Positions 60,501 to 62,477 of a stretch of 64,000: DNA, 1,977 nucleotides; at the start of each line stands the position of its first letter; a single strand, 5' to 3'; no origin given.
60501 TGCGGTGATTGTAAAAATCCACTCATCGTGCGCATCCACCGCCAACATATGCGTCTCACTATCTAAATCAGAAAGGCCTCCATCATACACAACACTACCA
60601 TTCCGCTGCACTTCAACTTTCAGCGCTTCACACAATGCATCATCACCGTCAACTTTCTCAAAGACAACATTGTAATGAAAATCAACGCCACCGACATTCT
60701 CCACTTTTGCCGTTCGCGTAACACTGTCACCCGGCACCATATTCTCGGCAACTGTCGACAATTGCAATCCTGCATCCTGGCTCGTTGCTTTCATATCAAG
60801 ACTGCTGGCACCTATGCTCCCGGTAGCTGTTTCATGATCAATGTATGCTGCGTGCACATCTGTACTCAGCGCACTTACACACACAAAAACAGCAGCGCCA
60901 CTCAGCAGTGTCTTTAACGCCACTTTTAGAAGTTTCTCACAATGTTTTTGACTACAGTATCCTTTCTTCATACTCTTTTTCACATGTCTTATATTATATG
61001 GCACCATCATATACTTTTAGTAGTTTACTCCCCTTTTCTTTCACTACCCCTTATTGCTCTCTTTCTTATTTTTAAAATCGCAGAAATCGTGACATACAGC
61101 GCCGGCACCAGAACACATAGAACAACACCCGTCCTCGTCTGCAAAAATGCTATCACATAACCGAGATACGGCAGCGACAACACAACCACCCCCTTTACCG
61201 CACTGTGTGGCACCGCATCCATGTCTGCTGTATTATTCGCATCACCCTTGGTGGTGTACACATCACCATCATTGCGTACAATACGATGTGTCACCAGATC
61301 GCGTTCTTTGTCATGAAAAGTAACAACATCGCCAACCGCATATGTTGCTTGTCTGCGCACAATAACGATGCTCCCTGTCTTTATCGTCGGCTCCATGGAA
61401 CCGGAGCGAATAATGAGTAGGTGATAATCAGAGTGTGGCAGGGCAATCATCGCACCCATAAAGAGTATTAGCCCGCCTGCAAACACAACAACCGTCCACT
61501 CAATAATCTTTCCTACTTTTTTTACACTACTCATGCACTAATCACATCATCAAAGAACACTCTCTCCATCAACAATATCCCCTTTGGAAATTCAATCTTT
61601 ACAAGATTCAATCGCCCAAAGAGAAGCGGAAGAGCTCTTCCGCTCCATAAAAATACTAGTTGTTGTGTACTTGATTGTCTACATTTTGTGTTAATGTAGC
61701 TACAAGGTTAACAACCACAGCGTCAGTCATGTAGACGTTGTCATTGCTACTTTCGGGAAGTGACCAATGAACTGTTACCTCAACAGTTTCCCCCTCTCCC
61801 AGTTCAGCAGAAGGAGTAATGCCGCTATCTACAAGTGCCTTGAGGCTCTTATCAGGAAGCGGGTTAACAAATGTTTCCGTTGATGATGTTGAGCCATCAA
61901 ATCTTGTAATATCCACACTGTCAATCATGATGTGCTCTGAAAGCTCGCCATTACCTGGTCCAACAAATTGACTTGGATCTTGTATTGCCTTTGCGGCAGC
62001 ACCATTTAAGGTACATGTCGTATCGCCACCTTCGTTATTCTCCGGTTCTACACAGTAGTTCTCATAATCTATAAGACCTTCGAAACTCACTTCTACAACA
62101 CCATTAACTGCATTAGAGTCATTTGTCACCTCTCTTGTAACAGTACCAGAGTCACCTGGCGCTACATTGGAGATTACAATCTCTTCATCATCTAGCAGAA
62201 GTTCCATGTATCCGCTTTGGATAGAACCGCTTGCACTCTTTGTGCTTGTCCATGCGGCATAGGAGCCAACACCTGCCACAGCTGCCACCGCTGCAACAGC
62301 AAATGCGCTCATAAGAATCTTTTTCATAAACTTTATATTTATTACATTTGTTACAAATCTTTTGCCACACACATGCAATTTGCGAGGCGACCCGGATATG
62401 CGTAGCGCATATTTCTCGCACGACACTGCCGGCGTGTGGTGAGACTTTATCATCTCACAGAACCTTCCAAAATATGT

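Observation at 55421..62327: SipW signal peptidase plus three TasA/camelysin-like paralogues, including a 1532-aa giant: a candidate surface-fibre/adhesin module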

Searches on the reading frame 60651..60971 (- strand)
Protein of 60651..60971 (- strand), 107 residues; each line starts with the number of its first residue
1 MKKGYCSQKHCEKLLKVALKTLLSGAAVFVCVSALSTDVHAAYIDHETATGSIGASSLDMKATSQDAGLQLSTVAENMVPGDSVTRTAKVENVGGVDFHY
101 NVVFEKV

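Call 102: search_protein_families(library=ncbifam, max_evalue=1, proteins=[window:60651-60971:-])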
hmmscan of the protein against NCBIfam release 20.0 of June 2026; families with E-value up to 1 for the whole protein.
window:60651-60971:- (107 aa): 3 families
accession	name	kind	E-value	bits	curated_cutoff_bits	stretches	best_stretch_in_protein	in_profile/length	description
NF046066.1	BioflmMtrxTasA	equivalog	0.0031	17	450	1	31-96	17-78/264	biofilm matrix protein TasA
TIGR04087.1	YqxM_for_SipW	equivalog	0.0049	16.5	80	1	15-103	15-106/186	amyloid fiber anchoring/assembly protein TapA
NF008663.0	PRK11667.1-1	equivalog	0.02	14.9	277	1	19-96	6-79/165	hypothetical protein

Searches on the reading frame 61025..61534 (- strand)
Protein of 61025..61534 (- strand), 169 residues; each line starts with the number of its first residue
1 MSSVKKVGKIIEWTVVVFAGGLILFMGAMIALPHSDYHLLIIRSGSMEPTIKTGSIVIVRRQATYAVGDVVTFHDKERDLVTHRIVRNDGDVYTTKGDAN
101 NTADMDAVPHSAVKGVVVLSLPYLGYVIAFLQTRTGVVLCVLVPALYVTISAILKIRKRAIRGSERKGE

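Call 3: search_protein_families(library=pfam, proteins=[window:61025-61534:-], max_evalue=1)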
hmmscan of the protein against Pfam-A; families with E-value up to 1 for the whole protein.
window:61025-61534:- (169 aa): 3 families
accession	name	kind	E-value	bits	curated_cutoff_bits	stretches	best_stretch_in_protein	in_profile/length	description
PF00717.28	Peptidase_S24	-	1.2e-07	31.9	23.3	1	33-96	31-92/116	Peptidase S24-like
PF10502.14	Peptidase_S26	-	2.6e-05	24.7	22.9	1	24-91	10-83/168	Signal peptidase, peptidase S26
PF03600.22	CitMHS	-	0.11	12.1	31.9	1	4-31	239-266/336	Citrate transporter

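Call 4: search_protein_families(library=ncbifam, proteins=[window:61025-61534:-], max_evalue=1)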
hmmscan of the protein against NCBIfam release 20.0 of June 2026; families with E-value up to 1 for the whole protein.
window:61025-61534:- (169 aa): 6 families
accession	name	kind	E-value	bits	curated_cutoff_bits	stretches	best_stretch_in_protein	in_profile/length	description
NF046067.1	SigPepSipWBacil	equivalog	3.9e-30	104.8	190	1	37-162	38-170/189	signal peptidase I SipW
TIGR02228.1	sigpep_I_arch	equivalog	5.6e-26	91.3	51.85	1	6-150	2-152/158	signal peptidase I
TIGR02227.1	sigpep_I_bact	equivalog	3.8e-08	33.4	47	1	28-99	11-88/162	signal peptidase I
NF001183.0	PRK00155.1-3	subfamily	0.011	15.1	166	1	35-93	71-129/237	D-ribitol-5-phosphate cytidylyltransferase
TIGR02754.1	sod_Ni_protease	equivalog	0.024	15.1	63.25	1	44-102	5-69/90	nickel-type superoxide dismutase maturation protease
TIGR00498.1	lexA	equivalog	0.11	12.1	110.95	1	34-104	112-180/203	transcriptional repressor LexA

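Call 9: find_encoding_contigs(protein=window:61025-61534:-, flank=10000, max_places=6)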
Protein window:61025-61534:- (169 aa): 2 contigs read that carry it; 1 place shown.
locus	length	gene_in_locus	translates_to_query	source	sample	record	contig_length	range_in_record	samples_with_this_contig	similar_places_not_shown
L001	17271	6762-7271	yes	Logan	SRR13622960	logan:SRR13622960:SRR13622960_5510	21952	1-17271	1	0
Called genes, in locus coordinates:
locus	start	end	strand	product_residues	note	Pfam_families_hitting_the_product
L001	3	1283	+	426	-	?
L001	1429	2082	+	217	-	-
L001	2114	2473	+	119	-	-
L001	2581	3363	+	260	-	PF00557:Peptidase_M24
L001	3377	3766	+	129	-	PF03652:RuvX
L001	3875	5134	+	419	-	PF12697:Abhydrolase_6 (weak), PF02450:LCAT (weak), PF02089:Palm_thioest (faint), PF06259:Abhydrolase_8 (weak)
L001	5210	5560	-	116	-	PF11015:DUF2853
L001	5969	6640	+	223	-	-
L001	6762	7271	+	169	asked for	PF00717:Peptidase_S24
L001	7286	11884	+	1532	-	PF23034:DUF7035 (weak), PF24893:DUF7743 (weak), PF00932:LTD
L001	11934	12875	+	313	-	-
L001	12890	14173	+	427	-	PF00919:UPF0004, PF04055:Radical_SAM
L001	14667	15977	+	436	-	PF00753:Lactamase_B, PF23023:Anti-Pycsar_Apyc1, PF12706:Lactamase_B_2, PF16661:Lactamase_B_6, PF10996:Beta-Casp, PF07521:RMMBL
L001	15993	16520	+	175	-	PF00565:SNase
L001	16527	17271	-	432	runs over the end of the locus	-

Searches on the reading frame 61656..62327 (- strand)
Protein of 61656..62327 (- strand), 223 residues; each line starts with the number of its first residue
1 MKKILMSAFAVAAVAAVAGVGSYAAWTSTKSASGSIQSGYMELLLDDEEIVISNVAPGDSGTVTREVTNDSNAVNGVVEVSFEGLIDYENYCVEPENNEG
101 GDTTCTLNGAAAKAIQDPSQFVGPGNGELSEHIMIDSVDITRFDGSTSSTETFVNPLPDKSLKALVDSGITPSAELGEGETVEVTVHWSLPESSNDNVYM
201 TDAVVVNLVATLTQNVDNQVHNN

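Call 3: search_protein_families(library=pfam, proteins=[window:61656-62327:-], max_evalue=1)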
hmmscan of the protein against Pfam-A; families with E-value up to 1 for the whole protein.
window:61656-62327:- (223 aa): 2 families
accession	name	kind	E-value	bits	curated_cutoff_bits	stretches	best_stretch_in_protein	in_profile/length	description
PF12389.13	Peptidase_M73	-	7.1e-05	23.2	22.5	1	2-82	4-83/196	Camelysin metallo-endopeptidase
PF23047.1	DUF7038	-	0.065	13.8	27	1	34-85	28-79/93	Domain of unknown function (DUF7038)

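Call 4: search_protein_families(library=ncbifam, proteins=[window:61656-62327:-], max_evalue=1)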
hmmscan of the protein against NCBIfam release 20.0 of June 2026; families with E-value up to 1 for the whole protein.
window:61656-62327:- (223 aa): 4 families
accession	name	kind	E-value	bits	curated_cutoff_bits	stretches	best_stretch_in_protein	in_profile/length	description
TIGR04088.1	cognate_SipW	domain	2.6e-06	27.4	19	1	8-39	1-32/34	SipW-dependent-type signal peptide-containing protein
TIGR04089.1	exp_by_SipW_III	subfamily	0.001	19.2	60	1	1-44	1-47/179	alternate-type signal peptide domain-containing protein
NF046066.1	BioflmMtrxTasA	equivalog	0.0012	18.4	450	1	2-104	4-104/264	biofilm matrix protein TasA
NF045787.1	OmpABordt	equivalog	0.075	12.7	200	1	4-99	8-102/194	outer membrane protein OmpA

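Call 12: find_homologous_proteins(query=window:61656-62327:-, max_evalue=0.001)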
Query window:61656-62327:- (223 aa): 11 proteins with E <= 0.001 among 2601 candidates.
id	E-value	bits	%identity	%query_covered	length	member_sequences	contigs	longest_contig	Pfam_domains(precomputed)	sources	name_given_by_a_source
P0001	3.6e-138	476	100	100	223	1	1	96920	-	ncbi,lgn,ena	-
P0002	2.4e-41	160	46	96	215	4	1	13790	PF12389.14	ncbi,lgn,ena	-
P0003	9.8e-38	148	45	97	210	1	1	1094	-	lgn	-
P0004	8.6e-36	142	43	87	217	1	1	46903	-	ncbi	-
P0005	1.6e-27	115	40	96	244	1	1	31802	PF12389.14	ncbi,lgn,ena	-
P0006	5.4e-12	64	33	96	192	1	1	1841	PF12389.14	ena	-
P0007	3.4e-11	61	33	96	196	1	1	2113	PF12389.14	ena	-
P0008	2.5e-10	58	32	96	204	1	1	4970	-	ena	-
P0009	2.2e-6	46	29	96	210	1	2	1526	PF12389.14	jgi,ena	-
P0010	7.8e-6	44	37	47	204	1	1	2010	PF12389.14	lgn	-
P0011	2.8e-4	39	32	52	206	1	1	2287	PF12389.14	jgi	-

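Call 13: find_encoding_contigs(protein=P0002, flank=10000, max_places=3)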
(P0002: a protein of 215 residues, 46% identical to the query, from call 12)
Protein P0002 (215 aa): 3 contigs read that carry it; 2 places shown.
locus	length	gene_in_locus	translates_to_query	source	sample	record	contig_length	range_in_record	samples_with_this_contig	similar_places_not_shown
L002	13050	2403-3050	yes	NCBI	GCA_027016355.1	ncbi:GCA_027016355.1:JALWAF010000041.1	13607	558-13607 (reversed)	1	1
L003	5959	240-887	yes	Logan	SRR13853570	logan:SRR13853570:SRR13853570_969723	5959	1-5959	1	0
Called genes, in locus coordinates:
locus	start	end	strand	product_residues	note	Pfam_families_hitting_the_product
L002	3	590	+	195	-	?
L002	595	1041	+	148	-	PF02502:LacAB_rpiB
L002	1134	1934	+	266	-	PF00188:CAP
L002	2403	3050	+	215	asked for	PF12389:Peptidase_M73 (faint)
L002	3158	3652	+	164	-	PF10502:Peptidase_S26 (weak), PF00717:Peptidase_S24 (weak)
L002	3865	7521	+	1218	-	PF19077:Big_13, PF00932:LTD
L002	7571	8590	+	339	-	-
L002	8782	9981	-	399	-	PF07690:MFS_1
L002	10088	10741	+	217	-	PF00834:Ribul_P_3_epim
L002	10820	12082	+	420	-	PF02812:ELFV_dehydrog_N, PF00208:ELFV_dehydrog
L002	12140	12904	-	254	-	-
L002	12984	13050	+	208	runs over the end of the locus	?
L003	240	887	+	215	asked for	PF12389:Peptidase_M73 (faint)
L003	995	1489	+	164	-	PF10502:Peptidase_S26 (weak), PF00717:Peptidase_S24 (weak)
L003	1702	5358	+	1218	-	PF19077:Big_13, PF00932:LTD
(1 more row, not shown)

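Call 14: find_encoding_contigs(protein=P0004, flank=10000, max_places=3)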
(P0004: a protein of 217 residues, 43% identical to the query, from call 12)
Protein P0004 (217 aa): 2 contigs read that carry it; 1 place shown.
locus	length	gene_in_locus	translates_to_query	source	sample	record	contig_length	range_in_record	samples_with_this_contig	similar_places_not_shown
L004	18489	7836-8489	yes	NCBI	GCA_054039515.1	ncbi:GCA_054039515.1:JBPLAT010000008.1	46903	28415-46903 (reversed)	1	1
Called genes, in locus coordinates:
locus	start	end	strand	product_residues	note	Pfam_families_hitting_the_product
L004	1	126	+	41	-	?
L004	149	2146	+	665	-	PF01411:tRNA-synt_2c, PF07973:tRNA_SAD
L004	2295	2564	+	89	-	-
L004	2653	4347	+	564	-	PF07549:Sec_GG (faint), PF21760:SecD_1st, PF00639:Rotamase, PF13616:Rotamase_3, PF22599:SecDF_P1_head, PF03176:MMPL, PF02355:SecD_SecF_C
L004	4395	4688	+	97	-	-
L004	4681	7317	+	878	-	PF00561:Abhydrolase_1, PF02089:Palm_thioest, PF02450:LCAT, PF07819:PGAP1, PF24096:DUF7379 (weak)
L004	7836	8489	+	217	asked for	-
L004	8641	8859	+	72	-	-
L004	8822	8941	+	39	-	-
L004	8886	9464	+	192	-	PF10502:Peptidase_S26 (weak), PF00717:Peptidase_S24 (weak)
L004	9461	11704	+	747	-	PF00932:LTD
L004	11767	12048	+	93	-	PF04221:RelB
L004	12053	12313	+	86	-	PF05016:ParE_toxin, PF15738:YafQ_toxin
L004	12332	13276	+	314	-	-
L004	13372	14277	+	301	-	PF00990:GGDEF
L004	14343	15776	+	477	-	PF00133:tRNA-synt_1, PF01406:tRNA-synt_1e, PF09334:tRNA-synt_1g, PF00133:tRNA-synt_1, PF01406:tRNA-synt_1e (weak), PF08264:Anticodon_1 (weak)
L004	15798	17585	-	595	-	PF07973:tRNA_SAD, PF00587:tRNA-synt_2b, PF03129:HGTP_anticodon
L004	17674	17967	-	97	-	PF22976:RRM_10 (weak), PF28442:DUF8400 (weak), PF00076:RRM_1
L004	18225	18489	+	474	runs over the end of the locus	PF09335:VTT_dom, PF12146:Hydrolase_4, PF00561:Abhydrolase_1, PF12697:Abhydrolase_6 (weak)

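Call 15: find_encoding_contigs(protein=P0005, flank=10000, max_places=3)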
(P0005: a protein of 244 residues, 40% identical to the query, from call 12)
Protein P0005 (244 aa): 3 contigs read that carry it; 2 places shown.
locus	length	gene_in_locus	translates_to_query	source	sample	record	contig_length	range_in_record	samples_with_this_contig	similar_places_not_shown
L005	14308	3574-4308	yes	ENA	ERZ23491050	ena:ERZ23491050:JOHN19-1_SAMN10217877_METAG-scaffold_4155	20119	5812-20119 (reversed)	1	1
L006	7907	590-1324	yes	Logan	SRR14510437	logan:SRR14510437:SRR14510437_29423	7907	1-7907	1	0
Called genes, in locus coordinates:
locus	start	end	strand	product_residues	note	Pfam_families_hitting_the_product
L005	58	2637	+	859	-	PF07719:TPR_2 (faint), PF13428:TPR_14 (faint), PF13431:TPR_17 (faint), PF14559:TPR_19 (faint), PF13414:TPR_11 (faint), PF23914:TPR_CcmH_CycH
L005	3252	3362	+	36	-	-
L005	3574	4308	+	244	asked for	PF12389:Peptidase_M73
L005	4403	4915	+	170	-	PF10502:Peptidase_S26 (weak), PF00717:Peptidase_S24 (weak)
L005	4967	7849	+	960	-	PF19077:Big_13 (faint), PF00932:LTD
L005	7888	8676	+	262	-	-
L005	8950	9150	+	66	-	-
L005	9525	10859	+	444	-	PF21710:Spt6_S1 (faint), PF00575:S1, PF23459:S1_RRP5 (faint), PF00575:S1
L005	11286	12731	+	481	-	PF01425:Amidase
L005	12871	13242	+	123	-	-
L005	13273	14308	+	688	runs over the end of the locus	PF02518:HATPase_c, PF00204:DNA_gyraseB, PF01751:Toprim, PF00986:DNA_gyraseB_C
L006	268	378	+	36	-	-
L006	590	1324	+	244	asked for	PF12389:Peptidase_M73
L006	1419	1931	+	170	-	PF10502:Peptidase_S26 (weak), PF00717:Peptidase_S24 (weak)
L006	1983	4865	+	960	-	PF19077:Big_13 (faint), PF00932:LTD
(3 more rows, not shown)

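Call 20: find_related_loci(query=A2, collection=genome_contigs, flank=10000)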
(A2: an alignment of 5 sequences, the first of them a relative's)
Query A2 (223 aa) in genome_contigs; peptide patterns used: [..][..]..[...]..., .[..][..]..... (x = any residue, [..] = any of these).
55 stretches matched a pattern; 3 encode a relative of the query (tblastn E <= 1e-3); 3 distinct loci.
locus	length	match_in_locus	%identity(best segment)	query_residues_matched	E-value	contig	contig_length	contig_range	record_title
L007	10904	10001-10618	41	1-214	9e-45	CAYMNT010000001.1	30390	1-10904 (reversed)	MAG TPA_asm: uncultured Bdellovibrionales bacterium isolate SRP144503_co3_323 genome assembly, contig: NODE_145_length_3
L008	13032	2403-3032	46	1-215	1e-41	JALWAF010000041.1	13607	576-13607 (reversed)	MAG: Candidatus Moraniibacteriota bacterium isolate T10_metabat2_scaf2bin.006 T10_NODE_1592_length_13607_cov_5.137389, w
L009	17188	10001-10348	29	1-105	9e-6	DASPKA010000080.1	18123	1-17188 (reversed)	MAG TPA_asm: Patescibacteria group bacterium isolate SMAG_U12024 k141_534189, whole genome shotgun sequence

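Call 23: search_solved_structures(query=A1, max_evalue=10, show_alignments=2)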
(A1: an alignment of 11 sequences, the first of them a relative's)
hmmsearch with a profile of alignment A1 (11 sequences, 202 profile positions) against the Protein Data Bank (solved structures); distinct sequences matched with E-value up to 10: 6.
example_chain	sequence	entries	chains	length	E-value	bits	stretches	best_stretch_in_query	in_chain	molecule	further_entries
8aur_A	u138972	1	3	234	0.0028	20.9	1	26-102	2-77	Major biofilm matrix component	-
5of1_A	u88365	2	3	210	0.0048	20.1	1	31-102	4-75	Spore coat-associated protein N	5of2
9sj2_C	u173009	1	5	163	0.013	18.7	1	35-90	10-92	AbpX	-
9rhp_A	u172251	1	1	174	0.016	18.4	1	36-89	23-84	Archaeal bundling protein X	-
9jg8_C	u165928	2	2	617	0.088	16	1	76-193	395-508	Peptidase C39-like domain-containing protein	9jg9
5fwh_A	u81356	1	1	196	0.34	14.1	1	83-138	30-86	ESSC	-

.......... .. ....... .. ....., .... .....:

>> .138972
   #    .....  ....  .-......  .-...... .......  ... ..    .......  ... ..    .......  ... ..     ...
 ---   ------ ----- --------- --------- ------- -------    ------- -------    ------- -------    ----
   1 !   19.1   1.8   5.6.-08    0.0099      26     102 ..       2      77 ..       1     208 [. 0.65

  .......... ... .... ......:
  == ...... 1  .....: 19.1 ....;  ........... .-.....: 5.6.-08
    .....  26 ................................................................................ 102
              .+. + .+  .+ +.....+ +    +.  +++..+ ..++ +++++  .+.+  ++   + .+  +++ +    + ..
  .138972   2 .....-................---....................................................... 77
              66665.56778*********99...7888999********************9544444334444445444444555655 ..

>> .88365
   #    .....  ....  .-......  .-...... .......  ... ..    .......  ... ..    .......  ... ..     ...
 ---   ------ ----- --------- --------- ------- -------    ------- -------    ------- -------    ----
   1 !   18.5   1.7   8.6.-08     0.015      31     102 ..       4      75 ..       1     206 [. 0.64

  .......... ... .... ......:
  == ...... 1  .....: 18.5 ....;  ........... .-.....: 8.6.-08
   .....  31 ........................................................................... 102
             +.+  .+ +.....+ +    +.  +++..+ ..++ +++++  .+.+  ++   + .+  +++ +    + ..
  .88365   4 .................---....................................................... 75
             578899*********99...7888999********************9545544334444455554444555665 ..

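Call 74: search_protein_families(library=pfam, max_evalue=0.01, proteins=[L009:2511-9770:+, L009:10001-10624:+, L009:10640-11374:+, L009:11375-11983:+, L009:12155-12715:+, L009:12824-13294:+, L009:1216-2496:+])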
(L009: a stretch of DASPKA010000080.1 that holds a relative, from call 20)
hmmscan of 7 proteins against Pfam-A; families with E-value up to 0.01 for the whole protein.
L009:2511-9770:+ (2419 aa): 0 families

L009:10001-10624:+ (207 aa): 1 family
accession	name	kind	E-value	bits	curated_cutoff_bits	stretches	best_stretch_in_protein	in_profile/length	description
PF12389.13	Peptidase_M73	-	1.6e-09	38.4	22.5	1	5-95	7-85/196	Camelysin metallo-endopeptidase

L009:10640-11374:+ (244 aa): 2 families
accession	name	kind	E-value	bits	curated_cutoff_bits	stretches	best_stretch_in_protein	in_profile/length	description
PF08334.16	T2SSG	-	1.2e-10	41.8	21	1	179-226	54-97/108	Type II secretion system (T2SS), protein G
PF07963.17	N_methyl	-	0.0025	17.8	21.2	1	50-71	5-26/27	Prokaryotic N-terminal methylation motif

L009:11375-11983:+ (202 aa): 2 families
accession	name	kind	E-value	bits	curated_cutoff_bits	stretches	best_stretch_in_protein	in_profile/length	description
PF08334.16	T2SSG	-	1.1e-09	38.7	21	1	137-187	53-101/108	Type II secretion system (T2SS), protein G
PF07963.17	N_methyl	-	1.6e-07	31.1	21.2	1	7-32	2-27/27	Prokaryotic N-terminal methylation motif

L009:12155-12715:+ (186 aa): 0 families

L009:12824-13294:+ (156 aa): 0 families

L009:1216-2496:+ (426 aa): 3 families
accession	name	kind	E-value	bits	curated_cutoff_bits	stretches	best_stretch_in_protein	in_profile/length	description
PF00041.27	fn3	-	9.1e-06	26.2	25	0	131-199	2-68/84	Fibronectin type III domain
PF16656.11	Pur_ac_phosph_N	-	2.4e-05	25.3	30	1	137-217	6-92/93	Purple acid Phosphatase, N-terminal domain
PF25077.1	DUF7800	-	0.00014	22.4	27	1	137-200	10-72/89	Domain of unknown function (DUF7800)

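Call 102: search_protein_families(library=ncbifam, max_evalue=1, proteins=[L002:3865-4164:+, L004:9461-9760:+, L005:4967-5296:+, L004:12332-12571:+])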
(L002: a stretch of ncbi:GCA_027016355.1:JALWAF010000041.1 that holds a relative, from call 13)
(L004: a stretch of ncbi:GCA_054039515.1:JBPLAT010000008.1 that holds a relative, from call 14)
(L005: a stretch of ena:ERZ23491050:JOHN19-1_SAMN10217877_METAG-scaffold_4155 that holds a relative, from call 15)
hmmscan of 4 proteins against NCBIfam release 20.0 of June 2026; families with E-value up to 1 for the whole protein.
L002:3865-4164:+ (100 aa): 1 family
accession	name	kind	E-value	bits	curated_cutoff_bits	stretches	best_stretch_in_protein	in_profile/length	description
TIGR00906.1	2A0303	subfamily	0.0018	16.8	681.7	1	7-75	192-257/602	cationic amino acid transport permease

L004:9461-9760:+ (100 aa): 2 families
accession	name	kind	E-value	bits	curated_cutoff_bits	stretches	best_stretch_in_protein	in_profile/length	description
NF041737.1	choice_anch_S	equivalog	0.1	12.4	70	1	1-31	1-31/256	choice-of-anchor S family protein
NF040554.1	mini_HHHH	equivalog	0.21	11.8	40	1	1-26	1-26/45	HHHH-motif protein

L005:4967-5296:+ (110 aa): 0 families

L004:12332-12571:+ (80 aa): 0 families
